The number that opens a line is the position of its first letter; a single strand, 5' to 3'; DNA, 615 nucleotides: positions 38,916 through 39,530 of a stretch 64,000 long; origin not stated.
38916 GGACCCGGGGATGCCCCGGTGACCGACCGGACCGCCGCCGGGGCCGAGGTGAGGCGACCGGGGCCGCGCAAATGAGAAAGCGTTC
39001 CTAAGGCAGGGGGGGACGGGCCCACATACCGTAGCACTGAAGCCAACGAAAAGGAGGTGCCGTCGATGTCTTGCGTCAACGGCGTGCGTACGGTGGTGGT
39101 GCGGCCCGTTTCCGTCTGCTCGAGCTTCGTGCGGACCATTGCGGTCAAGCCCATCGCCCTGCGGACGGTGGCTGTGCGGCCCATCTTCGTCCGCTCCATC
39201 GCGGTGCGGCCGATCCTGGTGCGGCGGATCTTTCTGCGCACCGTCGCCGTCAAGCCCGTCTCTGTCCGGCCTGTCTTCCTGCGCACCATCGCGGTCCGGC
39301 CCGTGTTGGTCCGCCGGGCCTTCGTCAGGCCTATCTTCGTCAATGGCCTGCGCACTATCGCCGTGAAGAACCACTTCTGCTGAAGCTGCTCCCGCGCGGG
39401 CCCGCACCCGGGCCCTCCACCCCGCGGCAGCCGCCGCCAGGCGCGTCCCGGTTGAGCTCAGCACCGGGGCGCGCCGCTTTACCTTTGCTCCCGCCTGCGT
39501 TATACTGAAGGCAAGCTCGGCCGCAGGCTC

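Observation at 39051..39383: Acid-free, roughly +20-charged 105-aa protein built from about 18 consecutive pentads [IV]-x-[VL]-[RK]-[PTSR]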

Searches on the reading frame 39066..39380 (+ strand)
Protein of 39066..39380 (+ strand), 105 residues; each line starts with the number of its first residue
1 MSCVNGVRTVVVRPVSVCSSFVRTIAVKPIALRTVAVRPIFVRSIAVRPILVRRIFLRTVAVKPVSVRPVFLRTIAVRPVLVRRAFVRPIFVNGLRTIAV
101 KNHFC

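Call 3: search_protein_families(library=pfam, proteins=[window:39066-39380:+], max_evalue=10)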
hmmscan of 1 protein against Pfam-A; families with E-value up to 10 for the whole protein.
window:39066-39380:+ (105 aa): 0 families

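Call 4: search_protein_families(library=ncbifam, proteins=[window:39066-39380:+], max_evalue=10)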
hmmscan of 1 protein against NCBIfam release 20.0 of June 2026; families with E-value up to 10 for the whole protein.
window:39066-39380:+ (105 aa): 1 family
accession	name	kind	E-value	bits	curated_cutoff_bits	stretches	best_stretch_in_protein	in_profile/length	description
NF004367.0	PRK05738.3-3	equivalog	0.022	15.3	154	2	19-54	42-77/106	50S ribosomal protein L23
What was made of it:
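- On Alpha/beta-type small acid-soluble spore proteins: No Pfam or NCBIfam hit (calls 3, 4).
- Tried and rejected: NCBIfam 'ribosomal protein L23' scored 15 bits against a cutoff of 154 (call 4).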

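Call 7: find_homologous_proteins(query=window:39066-39380:+, max_evalue=0.01)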
Query window:39066-39380:+ (105 aa): 2 proteins with E <= 0.01 among 23 candidates.
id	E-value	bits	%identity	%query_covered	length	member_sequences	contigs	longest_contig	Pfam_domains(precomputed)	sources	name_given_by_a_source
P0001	4.6e-7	48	54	74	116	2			-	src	-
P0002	1.6e-4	40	44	80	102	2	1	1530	-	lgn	-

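Call 10: find_encoding_contigs(protein=P0001, flank=10000)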
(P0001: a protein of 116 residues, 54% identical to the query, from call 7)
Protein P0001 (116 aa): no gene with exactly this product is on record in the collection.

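Call 11: find_encoding_contigs(protein=P0002, flank=10000)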
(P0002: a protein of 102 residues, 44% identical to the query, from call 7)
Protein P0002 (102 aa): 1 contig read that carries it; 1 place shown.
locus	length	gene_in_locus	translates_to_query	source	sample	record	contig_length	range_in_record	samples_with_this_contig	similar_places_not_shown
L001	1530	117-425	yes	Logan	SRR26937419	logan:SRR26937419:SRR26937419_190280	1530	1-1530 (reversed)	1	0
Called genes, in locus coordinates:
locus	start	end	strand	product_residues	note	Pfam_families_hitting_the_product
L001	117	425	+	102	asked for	-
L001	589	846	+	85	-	PF02416:TatA_B_E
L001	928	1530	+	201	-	?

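Call 12: find_encoding_contigs(protein=window:39066-39380:+, flank=10000)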
Protein window:39066-39380:+ (105 aa): 22 contigs read that carry it; 6 places shown.
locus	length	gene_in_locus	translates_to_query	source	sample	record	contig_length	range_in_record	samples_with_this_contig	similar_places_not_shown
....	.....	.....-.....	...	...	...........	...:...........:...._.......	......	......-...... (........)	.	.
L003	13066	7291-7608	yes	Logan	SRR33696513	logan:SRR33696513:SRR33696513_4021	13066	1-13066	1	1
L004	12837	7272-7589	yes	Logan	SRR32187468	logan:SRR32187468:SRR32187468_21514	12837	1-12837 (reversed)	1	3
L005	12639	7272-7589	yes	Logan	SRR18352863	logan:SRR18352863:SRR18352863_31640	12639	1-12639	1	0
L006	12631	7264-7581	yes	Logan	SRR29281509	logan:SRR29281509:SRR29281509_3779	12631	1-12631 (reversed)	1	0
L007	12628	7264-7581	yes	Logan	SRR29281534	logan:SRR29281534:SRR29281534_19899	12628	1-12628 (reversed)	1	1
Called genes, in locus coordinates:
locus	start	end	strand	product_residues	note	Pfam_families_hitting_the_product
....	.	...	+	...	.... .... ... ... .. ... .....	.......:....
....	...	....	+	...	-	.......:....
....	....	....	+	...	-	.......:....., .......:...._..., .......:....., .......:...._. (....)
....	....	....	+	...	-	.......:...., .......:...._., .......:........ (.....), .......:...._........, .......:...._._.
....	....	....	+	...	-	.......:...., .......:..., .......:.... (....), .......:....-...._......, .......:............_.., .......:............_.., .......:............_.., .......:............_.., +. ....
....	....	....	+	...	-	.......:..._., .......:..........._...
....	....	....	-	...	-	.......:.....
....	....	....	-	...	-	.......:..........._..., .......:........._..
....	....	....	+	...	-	-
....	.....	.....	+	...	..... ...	-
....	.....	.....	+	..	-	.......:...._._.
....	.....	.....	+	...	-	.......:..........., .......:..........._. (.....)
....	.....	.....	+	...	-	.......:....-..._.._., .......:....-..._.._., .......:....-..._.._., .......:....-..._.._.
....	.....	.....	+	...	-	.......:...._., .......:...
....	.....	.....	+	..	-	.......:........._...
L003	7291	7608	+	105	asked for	-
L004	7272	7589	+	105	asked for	-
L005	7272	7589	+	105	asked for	-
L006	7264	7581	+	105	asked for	-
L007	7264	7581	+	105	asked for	-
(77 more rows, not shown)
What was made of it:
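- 39066..39383 (+): Coding sequence: 105 aa plus stop. Net charge +20, GRAVY +0.83, no Asp or Glu. The identical protein was called on contigs in 70 blocks of the assembly collection (call 12).
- In the window species a 155-aa ORF separates the two genes (call 12). The gene was called on contigs in 70 blocks of the assembly collection (call 12).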

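Call 19: find_homologous_proteins(query=A1, max_evalue=0.1)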
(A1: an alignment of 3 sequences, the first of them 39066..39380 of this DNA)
Query A1 (3 sequences) (105 aa, profile of the alignment): 11 proteins with E <= 0.1 among 3355 candidates.
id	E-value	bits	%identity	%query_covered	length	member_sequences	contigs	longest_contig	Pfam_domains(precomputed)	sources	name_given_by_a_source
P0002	3.0e-35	139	44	80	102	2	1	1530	-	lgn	-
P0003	5.2e-22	96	41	100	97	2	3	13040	-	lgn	-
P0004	2.3e-20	91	40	95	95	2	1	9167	-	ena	-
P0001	9.4e-20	89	54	74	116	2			-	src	-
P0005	1.7e-19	88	39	77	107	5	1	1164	-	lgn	-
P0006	7.2e-19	86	39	77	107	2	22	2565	-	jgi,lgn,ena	-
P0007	7.9e-16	76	37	79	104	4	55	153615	-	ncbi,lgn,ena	-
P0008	8.0e-14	70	40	59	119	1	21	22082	-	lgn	-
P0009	8.7e-13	67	54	37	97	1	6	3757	-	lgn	-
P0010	1.5e-12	66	40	40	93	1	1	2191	-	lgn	-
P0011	1.7e-11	62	34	68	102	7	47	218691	-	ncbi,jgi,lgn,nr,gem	ncbi:MAG: hypothetical protein C0P62_001980 [Bacillota bacterium]|nr:hypothetical protein [Bacillota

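Call 22: find_encoding_contigs(protein=P0011, flank=6000, max_places=2)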
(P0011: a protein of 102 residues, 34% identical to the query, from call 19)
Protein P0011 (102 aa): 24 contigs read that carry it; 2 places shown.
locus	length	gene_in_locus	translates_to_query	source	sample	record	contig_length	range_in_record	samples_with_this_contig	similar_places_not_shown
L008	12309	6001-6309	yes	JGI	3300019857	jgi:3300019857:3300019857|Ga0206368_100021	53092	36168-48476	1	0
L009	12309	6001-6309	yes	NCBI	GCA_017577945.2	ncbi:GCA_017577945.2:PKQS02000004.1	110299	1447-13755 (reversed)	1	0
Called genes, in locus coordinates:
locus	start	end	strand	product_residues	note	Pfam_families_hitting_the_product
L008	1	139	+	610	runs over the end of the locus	PF00012:HSP70, PF06723:MreB_Mbl, PF02782:FGGY_C (weak)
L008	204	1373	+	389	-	PF00226:DnaJ, PF01556:DnaJ_C, PF00684:DnaJ_CXXCXGXG, PF27439:DnaJ_C_2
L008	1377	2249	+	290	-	PF06325:PrmA, PF08242:Methyltransf_12 (faint), PF05175:MTS, PF02475:TRM5-TYW2_MTfase (weak), PF08241:Methyltransf_11 (weak), PF13649:Methyltransf_25, PF13847:Methyltransf_31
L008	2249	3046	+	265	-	PF20260:PUA_4, PF04452:Methyltrans_RNA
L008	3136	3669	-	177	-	PF12690:BsuPI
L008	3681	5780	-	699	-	PF13620:CarboxypepD_reg, PF13715:CarbopepD_reg_2, PF00082:Peptidase_S8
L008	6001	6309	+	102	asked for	-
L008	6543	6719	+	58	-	PF02416:TatA_B_E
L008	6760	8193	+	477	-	PF01212:Beta_elim_lyase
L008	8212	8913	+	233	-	PF00149:Metallophos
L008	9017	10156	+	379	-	PF02771:Acyl-CoA_dh_N, PF02770:Acyl-CoA_dh_M, PF00441:Acyl-CoA_dh_1, PF08028:Acyl-CoA_dh_2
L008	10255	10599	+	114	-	PF11969:DcpS_C, PF01230:HIT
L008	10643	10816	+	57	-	PF01165:Ribosomal_S21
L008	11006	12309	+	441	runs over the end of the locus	PF00574:CLP_protease (weak), PF01972:SDH_protease, PF25145:NfeD1b_N, PF24961:NfeD_membrane, PF01957:NfeD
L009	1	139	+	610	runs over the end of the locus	PF00012:HSP70, PF06723:MreB_Mbl, PF02782:FGGY_C (weak)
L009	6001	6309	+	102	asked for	-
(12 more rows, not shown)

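Call 23: find_encoding_contigs(protein=P0007, flank=6000, max_places=2)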
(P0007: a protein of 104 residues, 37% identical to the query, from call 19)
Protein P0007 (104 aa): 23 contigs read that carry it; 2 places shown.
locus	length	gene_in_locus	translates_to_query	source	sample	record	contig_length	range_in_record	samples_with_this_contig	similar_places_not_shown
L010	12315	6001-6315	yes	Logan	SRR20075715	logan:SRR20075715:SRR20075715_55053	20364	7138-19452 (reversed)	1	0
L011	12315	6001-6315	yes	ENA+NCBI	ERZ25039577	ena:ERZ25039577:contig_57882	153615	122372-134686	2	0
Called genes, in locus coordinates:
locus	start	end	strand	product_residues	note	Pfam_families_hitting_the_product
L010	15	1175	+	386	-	PF00226:DnaJ, PF01556:DnaJ_C, PF00684:DnaJ_CXXCXGXG, PF27439:DnaJ_C_2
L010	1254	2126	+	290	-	PF06325:PrmA, PF05175:MTS, PF01135:PCMT (weak), PF02475:TRM5-TYW2_MTfase (weak), PF08241:Methyltransf_11, PF08242:Methyltransf_12 (weak), PF13649:Methyltransf_25, PF13847:Methyltransf_31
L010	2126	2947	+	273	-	PF20260:PUA_4, PF04452:Methyltrans_RNA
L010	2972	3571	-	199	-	PF12690:BsuPI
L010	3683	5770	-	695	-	PF13620:CarboxypepD_reg, PF13715:CarbopepD_reg_2 (weak), PF00082:Peptidase_S8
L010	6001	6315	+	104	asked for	-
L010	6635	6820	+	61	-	PF02416:TatA_B_E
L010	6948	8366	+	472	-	PF01212:Beta_elim_lyase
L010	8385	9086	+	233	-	PF00149:Metallophos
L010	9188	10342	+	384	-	PF02771:Acyl-CoA_dh_N, PF02770:Acyl-CoA_dh_M, PF00441:Acyl-CoA_dh_1, PF08028:Acyl-CoA_dh_2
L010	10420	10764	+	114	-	PF11969:DcpS_C, PF01230:HIT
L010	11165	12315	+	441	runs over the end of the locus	PF00574:CLP_protease (weak), PF01972:SDH_protease, PF25145:NfeD1b_N, PF24961:NfeD_membrane, PF01957:NfeD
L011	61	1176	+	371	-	PF01556:DnaJ_C, PF00684:DnaJ_CXXCXGXG, PF27439:DnaJ_C_2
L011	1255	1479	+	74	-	-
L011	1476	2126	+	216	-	PF06325:PrmA, PF05175:MTS, PF01135:PCMT (weak), PF02475:TRM5-TYW2_MTfase, PF13847:Methyltransf_31, PF08241:Methyltransf_11, PF08242:Methyltransf_12 (weak), PF13649:Methyltransf_25, +1 more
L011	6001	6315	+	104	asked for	-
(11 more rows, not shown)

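Call 24: find_encoding_contigs(protein=P0008, flank=6000, max_places=2)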
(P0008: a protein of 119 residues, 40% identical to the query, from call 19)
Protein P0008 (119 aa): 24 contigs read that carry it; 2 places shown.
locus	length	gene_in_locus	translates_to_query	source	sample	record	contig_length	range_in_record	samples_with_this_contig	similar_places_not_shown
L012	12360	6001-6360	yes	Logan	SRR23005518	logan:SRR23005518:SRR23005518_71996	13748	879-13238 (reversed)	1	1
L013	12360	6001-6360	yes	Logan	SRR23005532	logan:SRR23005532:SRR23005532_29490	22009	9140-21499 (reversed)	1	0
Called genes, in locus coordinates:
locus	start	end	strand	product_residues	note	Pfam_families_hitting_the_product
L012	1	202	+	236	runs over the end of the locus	?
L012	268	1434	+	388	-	PF00226:DnaJ, PF01556:DnaJ_C, PF00684:DnaJ_CXXCXGXG, PF27439:DnaJ_C_2 (weak)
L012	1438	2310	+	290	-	PF06325:PrmA, PF05175:MTS, PF02475:TRM5-TYW2_MTfase (weak), PF08241:Methyltransf_11 (weak), PF13649:Methyltransf_25, PF13847:Methyltransf_31, PF00107:ADH_zinc_N (weak)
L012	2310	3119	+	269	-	PF20260:PUA_4, PF04452:Methyltrans_RNA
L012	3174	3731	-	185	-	PF12690:BsuPI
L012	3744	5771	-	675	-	PF13620:CarboxypepD_reg, PF13715:CarbopepD_reg_2, PF00082:Peptidase_S8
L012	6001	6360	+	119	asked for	-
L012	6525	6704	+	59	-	PF02416:TatA_B_E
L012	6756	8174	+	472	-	PF01212:Beta_elim_lyase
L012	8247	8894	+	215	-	PF00149:Metallophos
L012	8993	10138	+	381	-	PF02771:Acyl-CoA_dh_N, PF02770:Acyl-CoA_dh_M, PF00441:Acyl-CoA_dh_1, PF08028:Acyl-CoA_dh_2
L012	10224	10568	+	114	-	PF11969:DcpS_C, PF01230:HIT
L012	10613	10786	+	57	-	PF01165:Ribosomal_S21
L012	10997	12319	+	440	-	PF00574:CLP_protease (weak), PF01972:SDH_protease (weak), PF25145:NfeD1b_N, PF24961:NfeD_membrane, PF01957:NfeD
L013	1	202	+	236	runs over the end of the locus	?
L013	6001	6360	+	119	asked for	-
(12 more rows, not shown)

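Call 25: find_encoding_contigs(protein=P0003, flank=6000, max_places=2)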
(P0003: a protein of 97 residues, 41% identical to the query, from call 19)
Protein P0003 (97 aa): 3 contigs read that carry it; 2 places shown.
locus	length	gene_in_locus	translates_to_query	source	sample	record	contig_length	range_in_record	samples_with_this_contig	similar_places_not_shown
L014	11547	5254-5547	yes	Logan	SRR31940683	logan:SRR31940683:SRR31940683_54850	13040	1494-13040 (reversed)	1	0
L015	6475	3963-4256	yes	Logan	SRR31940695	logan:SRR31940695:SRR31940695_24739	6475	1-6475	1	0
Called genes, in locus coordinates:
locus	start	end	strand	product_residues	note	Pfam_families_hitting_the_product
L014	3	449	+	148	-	?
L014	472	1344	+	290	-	PF06325:PrmA, PF05175:MTS, PF01135:PCMT (weak), PF02475:TRM5-TYW2_MTfase (weak), PF12847:Methyltransf_18, PF08241:Methyltransf_11, PF13649:Methyltransf_25, PF13847:Methyltransf_31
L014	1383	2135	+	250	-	PF20260:PUA_4, PF04452:Methyltrans_RNA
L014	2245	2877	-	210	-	PF12690:BsuPI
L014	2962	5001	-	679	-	PF13620:CarboxypepD_reg, PF00082:Peptidase_S8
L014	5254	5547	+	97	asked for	-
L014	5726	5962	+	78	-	PF02416:TatA_B_E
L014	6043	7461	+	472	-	PF01212:Beta_elim_lyase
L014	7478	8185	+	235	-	PF00149:Metallophos, PF12850:Metallophos_2 (weak)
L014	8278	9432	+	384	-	PF02771:Acyl-CoA_dh_N, PF02770:Acyl-CoA_dh_M, PF00441:Acyl-CoA_dh_1, PF08028:Acyl-CoA_dh_2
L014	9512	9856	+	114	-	PF11969:DcpS_C, PF01230:HIT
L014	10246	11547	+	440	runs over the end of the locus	PF00574:CLP_protease (weak), PF25145:NfeD1b_N, PF01972:SDH_protease, PF24961:NfeD_membrane, PF01957:NfeD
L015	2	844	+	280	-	?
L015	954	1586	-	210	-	PF12690:BsuPI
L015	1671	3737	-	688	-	PF13620:CarboxypepD_reg, PF00082:Peptidase_S8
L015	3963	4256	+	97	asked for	-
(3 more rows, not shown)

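Call 34: find_related_loci(query=A4, collection=genome_contigs, flank=6000)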
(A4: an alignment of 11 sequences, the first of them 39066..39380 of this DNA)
Query A4 (105 aa) in genome_contigs; peptide patterns used: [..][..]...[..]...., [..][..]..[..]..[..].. (x = any residue, [..] = any of these).
358 stretches matched a pattern, but none encodes a relative of the query by tblastn (E <= 1e-3).
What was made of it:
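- Tried and rejected: The first genome_contigs scan failed because the patterns came from the other subfamily while confirmation used the window protein (call 34).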

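Call 36: find_related_loci(query=A5, collection=genome_contigs, flank=6000)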
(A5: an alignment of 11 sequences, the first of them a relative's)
Query A5 (102 aa) in genome_contigs; peptide patterns used: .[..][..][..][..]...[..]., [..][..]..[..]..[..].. (x = any residue, [..] = any of these).
359 stretches matched a pattern; 1 encode a relative of the query (tblastn E <= 1e-3); 1 distinct loci.
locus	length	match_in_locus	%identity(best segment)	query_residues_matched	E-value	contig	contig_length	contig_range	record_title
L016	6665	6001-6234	87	1-78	4e-41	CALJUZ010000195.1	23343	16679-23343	MAG TPA_asm: uncultured Firmicutes bacterium isolate SRR6713629_bin.27_CONCOCT_v1.1_MAG genome assembly, contig: ERZ7949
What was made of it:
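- Tried and rejected: The second scan found a single MAG (call 36).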

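Call 37: predict_structure(alignment_id=A4)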
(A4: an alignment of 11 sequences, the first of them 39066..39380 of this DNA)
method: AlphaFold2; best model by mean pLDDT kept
length: 105 residues; sequences in the alignment: 11
mean_pLDDT: 31.3   pTM: 0.18
mean pLDDT of the five models: 31.3, 30.7, 30.6, 29.8, 27.3
residues with pLDDT >= 90: 0; 70-90: 0; 50-70: 0; < 50: 105
segments of 3 or more residues with pLDDT < 50: 1-105
pLDDT, mean of each block of 10 residues (from residue 1): 28 27 33 32 31 33 35 33 31 30 28
secondary structure, 60 per line:
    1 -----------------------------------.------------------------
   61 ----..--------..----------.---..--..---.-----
elements in order:

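Call 42: list_cluster_members(proteins=[window:39066-39380:+, window:39552-39773:+, window:40802-41983:+, P0007, P0011])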
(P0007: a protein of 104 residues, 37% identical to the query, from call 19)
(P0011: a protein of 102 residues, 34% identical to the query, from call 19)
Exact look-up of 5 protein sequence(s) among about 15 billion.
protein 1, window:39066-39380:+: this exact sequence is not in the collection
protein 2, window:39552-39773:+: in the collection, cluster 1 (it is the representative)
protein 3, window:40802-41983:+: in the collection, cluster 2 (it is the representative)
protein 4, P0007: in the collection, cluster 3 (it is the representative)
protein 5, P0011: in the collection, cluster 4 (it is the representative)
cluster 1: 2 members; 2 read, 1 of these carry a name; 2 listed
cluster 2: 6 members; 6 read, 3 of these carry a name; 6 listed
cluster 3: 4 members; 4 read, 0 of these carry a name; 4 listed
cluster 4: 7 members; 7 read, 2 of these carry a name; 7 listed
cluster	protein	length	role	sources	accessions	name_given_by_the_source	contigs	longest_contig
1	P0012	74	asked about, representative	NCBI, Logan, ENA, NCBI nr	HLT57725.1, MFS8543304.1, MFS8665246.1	MAG: twin-arginine translocase TatA/TatE family subunit [Limnochordales bacterium] | twin-arginine translocase TatA/TatE family subunit [Limnochordales bacterium]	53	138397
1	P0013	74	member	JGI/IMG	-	-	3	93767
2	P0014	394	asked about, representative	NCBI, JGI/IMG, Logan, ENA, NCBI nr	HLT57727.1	MAG TPA: acyl-CoA dehydrogenase family protein [Limnochordales bacterium] | acyl-CoA dehydrogenase family protein [Limnochordales bacterium]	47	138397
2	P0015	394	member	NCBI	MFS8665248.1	MAG: acyl-CoA dehydrogenase family protein [Limnochordales bacterium]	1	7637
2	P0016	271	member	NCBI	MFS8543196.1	MAG: acyl-CoA dehydrogenase, partial [Limnochordales bacterium]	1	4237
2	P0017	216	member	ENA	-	-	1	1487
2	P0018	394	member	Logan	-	-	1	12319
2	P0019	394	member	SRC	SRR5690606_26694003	-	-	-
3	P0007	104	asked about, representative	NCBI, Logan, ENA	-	-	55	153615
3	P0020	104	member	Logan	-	-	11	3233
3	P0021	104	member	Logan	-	-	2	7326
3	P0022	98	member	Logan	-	-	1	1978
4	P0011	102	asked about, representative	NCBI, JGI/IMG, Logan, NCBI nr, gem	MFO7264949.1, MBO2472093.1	MAG: hypothetical protein C0P62_001980 [Bacillota bacterium] | hypothetical protein [Bacillota bacterium]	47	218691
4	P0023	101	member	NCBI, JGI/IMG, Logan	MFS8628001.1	MAG: hypothetical protein FWJ73_01435 [Limnochordales bacterium]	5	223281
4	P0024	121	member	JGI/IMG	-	-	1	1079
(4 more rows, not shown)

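Call 43: search_protein_representatives(alignment_id=A4)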
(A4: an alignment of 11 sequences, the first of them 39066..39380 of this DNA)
Query: 11 sequences, 104 profile positions. Proteins with E-value up to 0.001 (for the whole library): 9; up to 1e-10: 1; up to 1e-30: 1. The best 9 are listed.
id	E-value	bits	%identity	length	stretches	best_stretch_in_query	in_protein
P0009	1.6e-35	137.8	-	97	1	1-97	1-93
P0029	4.4e-06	43.2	-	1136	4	5-53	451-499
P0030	6.5e-06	42.7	-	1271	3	13-76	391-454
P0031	8.0e-06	42.4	-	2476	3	4-64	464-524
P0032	1.1e-05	41.9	-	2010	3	13-97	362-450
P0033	3.6e-05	40.3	-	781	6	62-97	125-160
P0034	5.7e-05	39.6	-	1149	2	29-96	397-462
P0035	1.4e-04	38.3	-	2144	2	4-56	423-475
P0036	5.4e-04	36.5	-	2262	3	30-94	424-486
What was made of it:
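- Closest known: . Same: They were the only other proteins that the family profile touched among 1.84 billion representatives (E 4e-6 to 5e-4, call 43).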

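Call 45: search_protein_families(library=pfam, proteins=[P0029, P0030, P0034, P0035], max_evalue=0.01)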
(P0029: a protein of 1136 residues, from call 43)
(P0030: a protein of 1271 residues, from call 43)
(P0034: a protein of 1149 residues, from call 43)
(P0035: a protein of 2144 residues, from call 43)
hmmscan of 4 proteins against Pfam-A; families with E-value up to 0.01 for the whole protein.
P0029 (1136 aa): 1 family
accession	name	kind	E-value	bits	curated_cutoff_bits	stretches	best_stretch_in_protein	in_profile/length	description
PF13599.13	Pentapeptide_4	-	0.0011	19.4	38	0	647-692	16-61/78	Pentapeptide repeat region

P0030 (1271 aa): 1 family
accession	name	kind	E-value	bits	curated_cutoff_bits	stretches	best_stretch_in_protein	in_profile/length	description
PF13599.13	Pentapeptide_4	-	0.0043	17.5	38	0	487-533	20-66/78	Pentapeptide repeat region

P0034 (1149 aa): 1 family
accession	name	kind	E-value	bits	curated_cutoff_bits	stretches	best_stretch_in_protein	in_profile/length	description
PF13229.12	Beta_helix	-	1.6e-07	31.6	25.9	1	89-214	32-143/158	Right handed beta helix region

P0035 (2144 aa): 1 family
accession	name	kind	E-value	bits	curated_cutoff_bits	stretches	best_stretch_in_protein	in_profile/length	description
PF01469.24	Pentapeptide_2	-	1e-12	48.1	26.4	2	435-471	2-38/40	Pentapeptide repeats (8 copies)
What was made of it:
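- Closest known: . Different: The GVRNI array of P0035 matches PF01469 (call 45).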

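Call 46: search_solved_structures(query=A5, max_evalue=10, show_alignments=2)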
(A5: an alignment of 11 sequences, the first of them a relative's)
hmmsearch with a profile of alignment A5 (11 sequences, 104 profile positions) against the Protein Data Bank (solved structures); distinct sequences matched with E-value up to 10: 0.
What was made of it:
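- Closest known: Protamines, histone-like proteins and alpha/beta-type small acid-soluble spore proteins. Different: There is no profile similarity (calls 3, 46) and no Glu-containing Gpr site.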
